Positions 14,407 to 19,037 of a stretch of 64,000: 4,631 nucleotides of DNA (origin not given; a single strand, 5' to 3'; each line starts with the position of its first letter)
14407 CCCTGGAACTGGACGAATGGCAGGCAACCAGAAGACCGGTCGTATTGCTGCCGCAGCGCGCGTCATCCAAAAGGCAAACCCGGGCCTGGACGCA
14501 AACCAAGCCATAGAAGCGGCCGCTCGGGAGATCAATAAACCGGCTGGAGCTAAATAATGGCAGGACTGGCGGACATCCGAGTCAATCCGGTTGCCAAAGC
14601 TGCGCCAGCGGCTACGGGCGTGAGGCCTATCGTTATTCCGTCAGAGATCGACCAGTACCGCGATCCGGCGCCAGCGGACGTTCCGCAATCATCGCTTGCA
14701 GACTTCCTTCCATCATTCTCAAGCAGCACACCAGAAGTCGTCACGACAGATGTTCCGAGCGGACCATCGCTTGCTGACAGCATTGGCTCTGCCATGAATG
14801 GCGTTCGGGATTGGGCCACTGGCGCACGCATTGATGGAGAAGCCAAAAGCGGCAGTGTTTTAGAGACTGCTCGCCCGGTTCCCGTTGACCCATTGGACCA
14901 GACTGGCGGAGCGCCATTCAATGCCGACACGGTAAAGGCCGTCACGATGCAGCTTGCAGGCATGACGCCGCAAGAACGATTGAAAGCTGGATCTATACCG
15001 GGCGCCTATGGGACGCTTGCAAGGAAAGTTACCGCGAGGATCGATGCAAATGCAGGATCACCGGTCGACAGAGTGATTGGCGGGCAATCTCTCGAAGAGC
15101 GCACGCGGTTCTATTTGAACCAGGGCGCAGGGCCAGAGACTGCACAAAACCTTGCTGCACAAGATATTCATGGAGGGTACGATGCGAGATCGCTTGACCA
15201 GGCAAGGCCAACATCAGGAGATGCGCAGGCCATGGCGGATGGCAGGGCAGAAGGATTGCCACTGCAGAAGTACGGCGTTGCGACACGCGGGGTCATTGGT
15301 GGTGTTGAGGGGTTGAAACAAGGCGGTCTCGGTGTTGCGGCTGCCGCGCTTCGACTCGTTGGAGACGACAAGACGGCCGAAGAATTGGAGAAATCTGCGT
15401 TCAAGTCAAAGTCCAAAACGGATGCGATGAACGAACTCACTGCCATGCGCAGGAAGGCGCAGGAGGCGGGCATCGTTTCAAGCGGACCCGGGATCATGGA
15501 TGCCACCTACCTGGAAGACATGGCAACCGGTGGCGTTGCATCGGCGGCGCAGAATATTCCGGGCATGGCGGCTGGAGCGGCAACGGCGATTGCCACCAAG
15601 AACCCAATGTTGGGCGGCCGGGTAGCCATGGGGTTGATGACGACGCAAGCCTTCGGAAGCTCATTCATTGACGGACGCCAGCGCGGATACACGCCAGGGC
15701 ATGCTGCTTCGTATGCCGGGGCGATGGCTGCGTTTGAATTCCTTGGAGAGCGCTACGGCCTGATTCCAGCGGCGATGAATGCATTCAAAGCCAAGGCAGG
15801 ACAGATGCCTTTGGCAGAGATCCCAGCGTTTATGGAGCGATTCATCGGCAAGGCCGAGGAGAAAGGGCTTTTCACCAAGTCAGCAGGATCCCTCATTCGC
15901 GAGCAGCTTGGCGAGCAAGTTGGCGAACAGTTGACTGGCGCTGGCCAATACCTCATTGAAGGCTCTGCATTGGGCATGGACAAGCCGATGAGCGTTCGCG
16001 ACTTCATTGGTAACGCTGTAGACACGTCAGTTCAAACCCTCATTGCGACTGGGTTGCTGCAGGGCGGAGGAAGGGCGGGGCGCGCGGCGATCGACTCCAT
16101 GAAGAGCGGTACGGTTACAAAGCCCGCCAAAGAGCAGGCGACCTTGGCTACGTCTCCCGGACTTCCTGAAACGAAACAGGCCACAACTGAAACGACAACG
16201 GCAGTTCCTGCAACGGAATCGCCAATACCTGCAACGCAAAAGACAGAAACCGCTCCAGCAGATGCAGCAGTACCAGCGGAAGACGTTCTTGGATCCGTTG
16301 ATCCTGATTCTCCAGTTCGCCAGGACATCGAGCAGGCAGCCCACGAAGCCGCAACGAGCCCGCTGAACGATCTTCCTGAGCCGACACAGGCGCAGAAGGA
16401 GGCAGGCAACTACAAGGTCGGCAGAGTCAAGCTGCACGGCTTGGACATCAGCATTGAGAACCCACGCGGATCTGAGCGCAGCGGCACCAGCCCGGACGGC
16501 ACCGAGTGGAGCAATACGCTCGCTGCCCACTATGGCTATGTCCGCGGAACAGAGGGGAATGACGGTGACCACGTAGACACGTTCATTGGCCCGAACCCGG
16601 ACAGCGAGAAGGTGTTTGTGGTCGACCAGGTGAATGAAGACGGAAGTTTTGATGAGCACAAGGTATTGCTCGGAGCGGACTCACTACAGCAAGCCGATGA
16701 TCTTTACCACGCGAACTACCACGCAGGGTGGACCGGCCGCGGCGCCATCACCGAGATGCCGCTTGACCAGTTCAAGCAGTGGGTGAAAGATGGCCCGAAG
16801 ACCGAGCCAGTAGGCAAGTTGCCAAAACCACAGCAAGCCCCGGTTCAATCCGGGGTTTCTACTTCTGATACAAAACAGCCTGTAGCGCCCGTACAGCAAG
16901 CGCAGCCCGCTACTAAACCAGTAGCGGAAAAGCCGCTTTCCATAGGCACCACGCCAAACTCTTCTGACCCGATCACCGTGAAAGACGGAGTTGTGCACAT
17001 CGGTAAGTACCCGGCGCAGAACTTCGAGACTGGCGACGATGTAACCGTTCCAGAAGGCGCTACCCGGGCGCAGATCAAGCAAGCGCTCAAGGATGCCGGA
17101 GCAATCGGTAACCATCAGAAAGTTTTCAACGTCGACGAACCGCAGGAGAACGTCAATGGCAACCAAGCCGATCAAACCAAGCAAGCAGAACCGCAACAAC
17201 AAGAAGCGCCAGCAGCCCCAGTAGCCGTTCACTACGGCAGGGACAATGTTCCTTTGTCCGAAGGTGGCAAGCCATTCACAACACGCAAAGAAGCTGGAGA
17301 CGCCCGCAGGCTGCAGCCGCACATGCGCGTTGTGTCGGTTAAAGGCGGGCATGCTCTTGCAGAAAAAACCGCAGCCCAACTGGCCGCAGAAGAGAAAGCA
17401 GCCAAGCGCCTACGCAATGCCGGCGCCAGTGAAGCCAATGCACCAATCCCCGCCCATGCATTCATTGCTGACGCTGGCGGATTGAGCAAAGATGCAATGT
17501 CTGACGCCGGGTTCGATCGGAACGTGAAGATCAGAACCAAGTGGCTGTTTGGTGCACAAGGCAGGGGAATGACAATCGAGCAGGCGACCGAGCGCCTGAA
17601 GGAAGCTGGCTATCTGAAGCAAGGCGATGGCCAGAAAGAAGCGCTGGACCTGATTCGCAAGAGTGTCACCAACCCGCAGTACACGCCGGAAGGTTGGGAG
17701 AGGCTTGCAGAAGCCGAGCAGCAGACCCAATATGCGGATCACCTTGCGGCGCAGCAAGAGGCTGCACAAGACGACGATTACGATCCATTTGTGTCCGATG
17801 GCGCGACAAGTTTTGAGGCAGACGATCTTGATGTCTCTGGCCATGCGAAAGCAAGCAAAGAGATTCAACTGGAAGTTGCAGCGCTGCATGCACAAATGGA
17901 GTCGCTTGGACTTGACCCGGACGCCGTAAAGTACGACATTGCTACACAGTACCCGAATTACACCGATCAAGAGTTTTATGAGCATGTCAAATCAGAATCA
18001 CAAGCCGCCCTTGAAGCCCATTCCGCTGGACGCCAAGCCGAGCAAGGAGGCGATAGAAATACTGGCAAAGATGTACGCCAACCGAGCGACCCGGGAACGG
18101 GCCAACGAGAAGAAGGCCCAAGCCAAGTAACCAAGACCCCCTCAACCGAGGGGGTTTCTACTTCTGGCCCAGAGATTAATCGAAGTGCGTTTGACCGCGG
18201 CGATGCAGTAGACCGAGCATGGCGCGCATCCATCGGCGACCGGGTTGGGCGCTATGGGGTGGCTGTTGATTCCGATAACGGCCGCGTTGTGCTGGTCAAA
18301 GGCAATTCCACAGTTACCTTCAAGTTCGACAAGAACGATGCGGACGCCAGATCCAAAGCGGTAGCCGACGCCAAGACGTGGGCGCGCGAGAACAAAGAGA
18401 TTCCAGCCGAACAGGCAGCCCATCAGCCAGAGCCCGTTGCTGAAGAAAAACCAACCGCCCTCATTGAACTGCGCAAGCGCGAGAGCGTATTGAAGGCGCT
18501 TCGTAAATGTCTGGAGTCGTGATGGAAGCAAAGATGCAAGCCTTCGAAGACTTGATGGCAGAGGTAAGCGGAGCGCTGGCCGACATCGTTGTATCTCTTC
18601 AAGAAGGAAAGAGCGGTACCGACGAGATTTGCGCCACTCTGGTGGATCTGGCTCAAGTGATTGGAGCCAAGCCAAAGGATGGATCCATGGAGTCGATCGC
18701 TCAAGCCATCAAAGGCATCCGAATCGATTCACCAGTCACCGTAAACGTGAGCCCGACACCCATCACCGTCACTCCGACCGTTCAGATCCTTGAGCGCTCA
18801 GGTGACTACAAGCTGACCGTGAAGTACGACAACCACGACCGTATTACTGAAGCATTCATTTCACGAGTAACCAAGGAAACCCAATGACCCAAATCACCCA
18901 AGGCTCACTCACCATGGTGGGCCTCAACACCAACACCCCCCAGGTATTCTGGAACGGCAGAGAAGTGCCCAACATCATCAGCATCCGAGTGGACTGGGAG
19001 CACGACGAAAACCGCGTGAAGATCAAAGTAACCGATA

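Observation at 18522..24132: Seven-gene, tightly coupled unknown module inside the ejection-protein operon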

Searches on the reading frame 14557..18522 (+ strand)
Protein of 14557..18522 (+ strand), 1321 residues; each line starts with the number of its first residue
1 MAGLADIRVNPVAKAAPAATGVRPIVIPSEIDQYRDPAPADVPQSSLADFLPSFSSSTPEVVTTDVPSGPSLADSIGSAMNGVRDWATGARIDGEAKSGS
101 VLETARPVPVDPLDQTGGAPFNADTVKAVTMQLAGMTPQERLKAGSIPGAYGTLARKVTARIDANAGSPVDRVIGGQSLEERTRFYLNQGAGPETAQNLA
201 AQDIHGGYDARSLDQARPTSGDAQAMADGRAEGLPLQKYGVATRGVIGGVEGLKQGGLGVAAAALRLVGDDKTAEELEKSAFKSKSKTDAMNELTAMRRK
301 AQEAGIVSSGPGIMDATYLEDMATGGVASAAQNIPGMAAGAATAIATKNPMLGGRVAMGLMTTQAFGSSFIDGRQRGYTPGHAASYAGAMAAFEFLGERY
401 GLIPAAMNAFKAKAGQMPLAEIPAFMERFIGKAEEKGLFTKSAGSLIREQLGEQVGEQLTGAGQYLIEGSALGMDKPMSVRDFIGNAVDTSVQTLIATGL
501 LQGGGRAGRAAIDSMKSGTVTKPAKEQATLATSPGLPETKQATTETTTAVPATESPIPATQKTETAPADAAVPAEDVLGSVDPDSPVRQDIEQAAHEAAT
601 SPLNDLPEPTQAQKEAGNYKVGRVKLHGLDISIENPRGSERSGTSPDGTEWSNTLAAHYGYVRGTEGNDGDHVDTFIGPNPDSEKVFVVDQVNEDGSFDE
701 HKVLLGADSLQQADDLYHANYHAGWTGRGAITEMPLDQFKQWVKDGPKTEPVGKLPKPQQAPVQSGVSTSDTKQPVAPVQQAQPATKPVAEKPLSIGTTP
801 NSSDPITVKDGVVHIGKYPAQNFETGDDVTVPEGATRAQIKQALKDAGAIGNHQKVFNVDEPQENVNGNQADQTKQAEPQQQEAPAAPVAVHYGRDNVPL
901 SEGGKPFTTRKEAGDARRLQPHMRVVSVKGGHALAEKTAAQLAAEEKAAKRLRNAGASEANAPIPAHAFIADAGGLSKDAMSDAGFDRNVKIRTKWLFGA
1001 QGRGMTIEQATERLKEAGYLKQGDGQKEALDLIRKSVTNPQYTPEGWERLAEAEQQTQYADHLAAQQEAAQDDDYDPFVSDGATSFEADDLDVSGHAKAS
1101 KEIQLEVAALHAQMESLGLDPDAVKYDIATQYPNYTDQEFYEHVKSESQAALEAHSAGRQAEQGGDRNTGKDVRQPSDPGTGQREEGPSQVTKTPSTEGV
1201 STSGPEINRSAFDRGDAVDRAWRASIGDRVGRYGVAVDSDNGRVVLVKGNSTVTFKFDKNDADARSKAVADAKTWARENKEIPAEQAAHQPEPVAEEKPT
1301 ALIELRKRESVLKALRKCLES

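Call 5: search_protein_families(library=phrogs, proteins=[window:14557-18522:+], max_evalue=0.01)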
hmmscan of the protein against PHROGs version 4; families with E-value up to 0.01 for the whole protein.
window:14557-18522:+ (1321 aa): 10 families
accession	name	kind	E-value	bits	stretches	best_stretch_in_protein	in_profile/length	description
phrog_30335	-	unknown function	2.5e-63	214.9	1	589-760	738-909/2900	-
phrog_938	-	lysis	5.7e-57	193.8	1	574-752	1465-1645/2185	endolysin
phrog_10089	-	moron, auxiliary metabolic gene and host takeover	4.7e-51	173.9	1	549-752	816-1031/4647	DarB-like antirestriction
phrog_37402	-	unknown function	3.6e-46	158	1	607-772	1097-1268/2639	-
phrog_4660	-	head and packaging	4.4e-44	152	1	617-753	630-763/765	minor head protein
phrog_5143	-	unknown function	1e-42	146.5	1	566-742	682-848/2204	-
phrog_29900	-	unknown function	2.7e-35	122.4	1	595-744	751-903/1028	-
phrog_4272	-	unknown function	1.2e-34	120.8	1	608-746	121-258/764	-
phrog_20705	-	head and packaging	3.8e-33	115.7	1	608-745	17-156/690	virion structural protein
phrog_33607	-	unknown function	2.3e-16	60.9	1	630-743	117-228/287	-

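Call 6: search_protein_families(library=pfam, proteins=[window:14557-18522:+], max_evalue=0.01)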
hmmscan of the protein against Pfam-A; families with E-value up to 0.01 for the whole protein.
window:14557-18522:+ (1321 aa): 1 family
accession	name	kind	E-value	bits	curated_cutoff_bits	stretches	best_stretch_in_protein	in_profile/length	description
PF18823.6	InPase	-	7.1e-58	194.7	26.8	1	611-744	1-135/135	Inorganic Pyrophosphatase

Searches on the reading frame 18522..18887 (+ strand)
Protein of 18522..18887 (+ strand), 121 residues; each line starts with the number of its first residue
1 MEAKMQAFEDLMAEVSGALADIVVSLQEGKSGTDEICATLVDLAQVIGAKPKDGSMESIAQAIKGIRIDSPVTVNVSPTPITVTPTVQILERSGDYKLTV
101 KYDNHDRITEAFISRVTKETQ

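Call 5: search_protein_families(library=phrogs, proteins=[window:18522-18887:+], max_evalue=0.01)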
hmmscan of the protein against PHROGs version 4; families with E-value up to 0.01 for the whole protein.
window:18522-18887:+ (121 aa): 0 families

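Call 6: search_protein_families(library=pfam, proteins=[window:18522-18887:+], max_evalue=0.01)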
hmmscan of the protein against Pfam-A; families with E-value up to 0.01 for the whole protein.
window:18522-18887:+ (121 aa): 0 families

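Call 103: find_related_loci(query=window:18522-18887:+, collection=viral_contigs, flank=6000)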
Query window:18522-18887:+ (121 aa) in viral_contigs; peptide patterns used: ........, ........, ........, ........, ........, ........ (x = any residue, [..] = any of these).
10 stretches matched a pattern, but none encodes a relative of the query by tblastn (E <= 1e-3).

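Call 109: search_protein_families(library=ncbifam, proteins=[window:18522-18887:+], max_evalue=0.1)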
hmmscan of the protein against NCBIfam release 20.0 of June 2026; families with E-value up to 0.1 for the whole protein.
window:18522-18887:+ (121 aa): 0 families
